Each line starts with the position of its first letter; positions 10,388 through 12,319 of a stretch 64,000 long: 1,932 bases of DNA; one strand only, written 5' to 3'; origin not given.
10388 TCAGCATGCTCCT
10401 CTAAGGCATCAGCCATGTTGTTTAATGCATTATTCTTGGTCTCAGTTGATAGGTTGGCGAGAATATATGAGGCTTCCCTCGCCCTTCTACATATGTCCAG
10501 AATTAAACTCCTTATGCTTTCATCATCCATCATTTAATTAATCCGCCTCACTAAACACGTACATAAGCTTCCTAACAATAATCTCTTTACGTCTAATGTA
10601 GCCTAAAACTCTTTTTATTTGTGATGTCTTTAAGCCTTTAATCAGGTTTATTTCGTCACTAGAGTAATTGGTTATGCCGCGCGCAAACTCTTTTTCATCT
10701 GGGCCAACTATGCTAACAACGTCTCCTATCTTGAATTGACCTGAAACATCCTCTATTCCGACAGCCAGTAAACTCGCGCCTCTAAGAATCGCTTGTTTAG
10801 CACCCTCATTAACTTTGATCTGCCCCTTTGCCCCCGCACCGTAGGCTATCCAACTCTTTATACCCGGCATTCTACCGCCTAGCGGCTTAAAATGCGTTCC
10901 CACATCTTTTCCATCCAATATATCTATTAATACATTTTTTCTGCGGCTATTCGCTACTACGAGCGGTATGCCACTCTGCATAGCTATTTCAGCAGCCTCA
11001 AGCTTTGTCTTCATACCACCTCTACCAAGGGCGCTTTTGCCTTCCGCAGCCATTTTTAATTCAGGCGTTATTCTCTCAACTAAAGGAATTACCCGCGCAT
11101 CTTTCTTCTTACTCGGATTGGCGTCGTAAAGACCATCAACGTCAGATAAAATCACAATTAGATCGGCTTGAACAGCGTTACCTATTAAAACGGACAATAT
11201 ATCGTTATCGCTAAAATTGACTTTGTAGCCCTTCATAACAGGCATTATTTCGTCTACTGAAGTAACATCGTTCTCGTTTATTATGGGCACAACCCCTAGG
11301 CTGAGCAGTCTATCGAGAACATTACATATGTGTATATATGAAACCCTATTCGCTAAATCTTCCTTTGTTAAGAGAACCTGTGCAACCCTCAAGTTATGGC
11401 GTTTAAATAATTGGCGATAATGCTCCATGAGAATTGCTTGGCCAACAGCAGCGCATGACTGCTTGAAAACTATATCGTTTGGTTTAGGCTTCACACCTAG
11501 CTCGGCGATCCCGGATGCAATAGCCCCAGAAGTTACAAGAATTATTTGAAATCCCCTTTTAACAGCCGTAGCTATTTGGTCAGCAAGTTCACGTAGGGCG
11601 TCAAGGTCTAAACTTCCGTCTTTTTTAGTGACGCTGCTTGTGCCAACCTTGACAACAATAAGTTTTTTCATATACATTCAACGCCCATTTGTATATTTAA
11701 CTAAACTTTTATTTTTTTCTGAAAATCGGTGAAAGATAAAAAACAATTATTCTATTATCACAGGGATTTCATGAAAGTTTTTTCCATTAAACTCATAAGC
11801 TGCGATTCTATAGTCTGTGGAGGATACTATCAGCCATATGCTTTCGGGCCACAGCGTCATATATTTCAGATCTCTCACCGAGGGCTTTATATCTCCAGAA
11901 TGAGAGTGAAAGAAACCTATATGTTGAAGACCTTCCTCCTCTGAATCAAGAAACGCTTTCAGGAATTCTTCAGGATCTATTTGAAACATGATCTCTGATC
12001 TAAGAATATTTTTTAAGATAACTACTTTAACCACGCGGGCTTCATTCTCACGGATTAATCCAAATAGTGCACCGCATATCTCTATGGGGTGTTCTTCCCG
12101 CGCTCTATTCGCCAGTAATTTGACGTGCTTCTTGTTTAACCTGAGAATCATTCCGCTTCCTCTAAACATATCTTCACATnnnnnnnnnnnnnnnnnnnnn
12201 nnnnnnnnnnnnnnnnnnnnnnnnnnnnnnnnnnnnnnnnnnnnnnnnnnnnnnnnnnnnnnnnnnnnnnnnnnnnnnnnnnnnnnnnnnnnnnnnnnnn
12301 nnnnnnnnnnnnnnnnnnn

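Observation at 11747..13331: E1-like activator + JAMM protease operon, with an uncharacterised ~108-aa domain on the E1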

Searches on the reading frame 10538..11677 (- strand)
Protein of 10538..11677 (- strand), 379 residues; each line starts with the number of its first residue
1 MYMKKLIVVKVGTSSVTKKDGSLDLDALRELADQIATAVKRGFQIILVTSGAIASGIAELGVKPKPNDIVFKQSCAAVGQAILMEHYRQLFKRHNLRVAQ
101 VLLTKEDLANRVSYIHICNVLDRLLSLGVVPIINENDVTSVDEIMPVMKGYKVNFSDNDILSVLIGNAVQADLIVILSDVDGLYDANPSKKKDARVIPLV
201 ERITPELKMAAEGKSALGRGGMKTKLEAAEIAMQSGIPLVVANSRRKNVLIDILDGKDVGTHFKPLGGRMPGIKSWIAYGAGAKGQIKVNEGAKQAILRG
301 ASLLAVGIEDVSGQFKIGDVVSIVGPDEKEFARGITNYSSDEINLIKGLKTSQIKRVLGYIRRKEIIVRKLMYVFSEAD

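Call 35: search_protein_families(library=pfam, proteins=[window:10538-11677:-], max_evalue=0.001)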
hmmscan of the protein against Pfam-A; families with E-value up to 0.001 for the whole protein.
window:10538-11677:- (379 aa): 2 families
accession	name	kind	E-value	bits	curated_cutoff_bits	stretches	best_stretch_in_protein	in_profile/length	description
PF00696.33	AA_kinase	-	4.9e-47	161.1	24.9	1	5-243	1-234/234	Amino acid kinase family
PF01472.26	PUA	-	3.8e-21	75.3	24.8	1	285-358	1-74/74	PUA domain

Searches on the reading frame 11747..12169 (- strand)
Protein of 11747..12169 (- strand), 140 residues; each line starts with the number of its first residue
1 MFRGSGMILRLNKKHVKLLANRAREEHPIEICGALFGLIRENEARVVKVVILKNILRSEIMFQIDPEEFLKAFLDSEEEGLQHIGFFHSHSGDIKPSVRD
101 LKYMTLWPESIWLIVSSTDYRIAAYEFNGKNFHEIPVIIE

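Call 3: search_protein_families(library=pfam, proteins=[window:11747-12169:-], max_evalue=1)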
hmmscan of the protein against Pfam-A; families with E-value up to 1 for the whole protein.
window:11747-12169:- (140 aa): 3 families
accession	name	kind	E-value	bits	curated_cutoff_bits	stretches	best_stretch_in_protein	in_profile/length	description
PF14464.11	Prok-JAB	-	1.8e-14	54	25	1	13-118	2-103/114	Prokaryotic homologs of the JAB domain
PF01398.27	JAB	-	6.2e-05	23.2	22.5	1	23-104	20-108/117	JAB1/Mov34/MPN/PAD-1 ubiquitin protease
PF24962.1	DUF7767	-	0.037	14.6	27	1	10-76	27-80/95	Domain of unknown function (DUF7767)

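Call 4: search_protein_families(library=ncbifam, proteins=[window:11747-12169:-], max_evalue=1)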
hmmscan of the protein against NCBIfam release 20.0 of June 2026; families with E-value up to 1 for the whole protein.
window:11747-12169:- (140 aa): 1 family
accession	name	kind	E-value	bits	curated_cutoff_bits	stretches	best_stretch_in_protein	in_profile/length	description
NF041370.1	desamp_Halo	equivalog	8.6e-22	77.5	130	1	9-137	1-131/133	desampylase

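Call 74: search_protein_families(library=padloc, proteins=[window:11750-12169:-], max_evalue=0.01)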
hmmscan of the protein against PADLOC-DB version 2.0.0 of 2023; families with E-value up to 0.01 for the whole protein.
window:11750-12169:- (140 aa): 7 families
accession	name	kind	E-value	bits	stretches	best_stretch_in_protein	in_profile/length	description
PDLC00890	JAB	-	4e-07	27.7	1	7-105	10-113/157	JAB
PDLC00904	JAB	-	6.1e-07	27.5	1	13-104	11-104/170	JAB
PDLC00891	JAB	-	3e-06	24.8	1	3-104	7-111/159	JAB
PDLC00898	JAB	-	1.8e-05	22.4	1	7-105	17-118/162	JAB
PDLC00888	JAB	-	3.2e-05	21.7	1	22-104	37-121/174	JAB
PDLC02013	SAVED5--SAVED_TIR_JAB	-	0.0073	12.9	1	13-104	12-107/584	-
PDLC00727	Effector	-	0.0097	12.4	1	11-104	10-108/590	TIR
